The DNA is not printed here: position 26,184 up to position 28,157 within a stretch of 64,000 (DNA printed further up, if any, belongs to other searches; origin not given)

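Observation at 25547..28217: Phage-borne miniature type V CRISPR-Cas locus: TnpB-like RuvC effector, 11-repeat array and candidate tracrRNA, with no adaptation genes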

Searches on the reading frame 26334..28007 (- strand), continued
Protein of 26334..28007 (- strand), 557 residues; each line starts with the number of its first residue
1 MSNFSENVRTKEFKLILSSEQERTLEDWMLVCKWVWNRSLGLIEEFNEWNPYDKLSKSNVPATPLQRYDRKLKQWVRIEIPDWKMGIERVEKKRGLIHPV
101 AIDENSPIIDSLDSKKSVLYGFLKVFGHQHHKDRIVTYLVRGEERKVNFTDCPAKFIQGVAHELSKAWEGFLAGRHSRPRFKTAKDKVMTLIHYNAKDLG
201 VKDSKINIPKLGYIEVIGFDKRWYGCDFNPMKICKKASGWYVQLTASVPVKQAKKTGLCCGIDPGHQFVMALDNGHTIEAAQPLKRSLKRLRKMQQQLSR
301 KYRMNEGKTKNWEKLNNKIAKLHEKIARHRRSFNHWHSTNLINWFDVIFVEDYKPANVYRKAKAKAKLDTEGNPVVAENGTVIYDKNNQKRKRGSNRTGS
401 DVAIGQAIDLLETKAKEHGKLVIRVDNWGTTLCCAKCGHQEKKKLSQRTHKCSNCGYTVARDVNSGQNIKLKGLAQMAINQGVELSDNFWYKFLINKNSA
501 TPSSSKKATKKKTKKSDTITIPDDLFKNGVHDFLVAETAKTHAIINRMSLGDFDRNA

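Call 108: search_protein_representatives(protein=window:26334-28007:-)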
Query: 557 residues. Proteins with E-value up to 0.001 (for the whole library): 10090; up to 1e-10: 2845; up to 1e-30: 75. The best 150 are listed.
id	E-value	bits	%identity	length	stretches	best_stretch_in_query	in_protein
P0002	0.0e+00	1231.7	94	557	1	1-557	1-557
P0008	8.4e-115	400.8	46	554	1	8-478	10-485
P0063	3.7e-106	372.2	45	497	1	8-474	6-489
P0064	5.3e-81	289.2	39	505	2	9-308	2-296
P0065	5.4e-75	269.4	39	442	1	9-472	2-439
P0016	2.1e-68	247.6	43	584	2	148-471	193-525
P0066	7.1e-66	239.3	40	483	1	43-477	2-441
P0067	4.2e-64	233.4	40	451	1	146-473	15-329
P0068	7.1e-63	229.4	41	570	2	146-471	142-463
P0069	7.8e-63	229.2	41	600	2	152-474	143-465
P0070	1.8e-61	224.8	38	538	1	9-481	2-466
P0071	1.3e-59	218.6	36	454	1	9-471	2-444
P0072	1.4e-56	208.6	39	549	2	152-473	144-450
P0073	2.5e-56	207.8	35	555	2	142-472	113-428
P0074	4.6e-56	206.9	38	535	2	147-474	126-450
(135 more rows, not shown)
